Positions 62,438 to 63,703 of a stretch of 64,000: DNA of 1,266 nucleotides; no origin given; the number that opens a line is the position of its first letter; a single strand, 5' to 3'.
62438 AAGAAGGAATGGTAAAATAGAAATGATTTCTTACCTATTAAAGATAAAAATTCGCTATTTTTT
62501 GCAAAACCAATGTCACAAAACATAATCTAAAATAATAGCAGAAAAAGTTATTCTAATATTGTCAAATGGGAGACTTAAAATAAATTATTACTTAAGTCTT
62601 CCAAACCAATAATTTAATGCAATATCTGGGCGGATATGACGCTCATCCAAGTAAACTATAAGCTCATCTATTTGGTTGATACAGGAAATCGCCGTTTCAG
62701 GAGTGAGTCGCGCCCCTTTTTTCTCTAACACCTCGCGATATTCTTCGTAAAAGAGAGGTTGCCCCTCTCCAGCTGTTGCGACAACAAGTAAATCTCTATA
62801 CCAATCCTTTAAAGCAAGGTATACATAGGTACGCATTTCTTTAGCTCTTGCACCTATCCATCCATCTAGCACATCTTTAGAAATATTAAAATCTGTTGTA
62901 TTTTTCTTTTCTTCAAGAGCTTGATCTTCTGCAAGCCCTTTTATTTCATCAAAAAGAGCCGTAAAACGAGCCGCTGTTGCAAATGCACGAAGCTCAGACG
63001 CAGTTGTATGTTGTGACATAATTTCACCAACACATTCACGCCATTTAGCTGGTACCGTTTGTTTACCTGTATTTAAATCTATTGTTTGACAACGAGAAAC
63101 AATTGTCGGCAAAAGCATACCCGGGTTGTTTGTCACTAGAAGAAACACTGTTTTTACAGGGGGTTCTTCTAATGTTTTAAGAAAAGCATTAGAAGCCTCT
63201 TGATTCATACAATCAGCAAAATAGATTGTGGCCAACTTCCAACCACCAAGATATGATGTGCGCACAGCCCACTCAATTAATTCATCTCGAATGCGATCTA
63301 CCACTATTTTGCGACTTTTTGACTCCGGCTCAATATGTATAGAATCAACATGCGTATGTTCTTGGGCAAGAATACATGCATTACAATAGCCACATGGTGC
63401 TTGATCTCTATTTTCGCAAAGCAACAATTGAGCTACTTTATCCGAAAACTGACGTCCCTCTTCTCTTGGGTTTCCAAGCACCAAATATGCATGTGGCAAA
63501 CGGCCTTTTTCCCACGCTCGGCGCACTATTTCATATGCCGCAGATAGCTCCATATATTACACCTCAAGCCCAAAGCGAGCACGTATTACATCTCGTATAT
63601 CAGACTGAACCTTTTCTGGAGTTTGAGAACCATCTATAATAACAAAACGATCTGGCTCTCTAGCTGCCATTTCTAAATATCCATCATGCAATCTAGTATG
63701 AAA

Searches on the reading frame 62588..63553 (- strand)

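Call 67: search_protein_families(library=pfam, max_evalue=1, proteins=[window:62588-63553:-])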
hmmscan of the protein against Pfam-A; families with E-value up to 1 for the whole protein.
window:62588-63553:- (321 aa): 3 families
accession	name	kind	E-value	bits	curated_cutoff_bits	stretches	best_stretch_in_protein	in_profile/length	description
PF13177.12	DNA_pol3_delta2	-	6.7e-41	140.4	27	1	6-162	5-159/161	DNA polymerase III, delta subunit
PF00004.35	AAA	-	0.044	14.7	21.2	1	117-157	81-125/131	ATPase family associated with various cellular activities (AAA)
PF02885.22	Glycos_trans_3N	-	0.1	12.8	26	0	171-208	18-56/63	Glycosyl transferase family, helical bundle domain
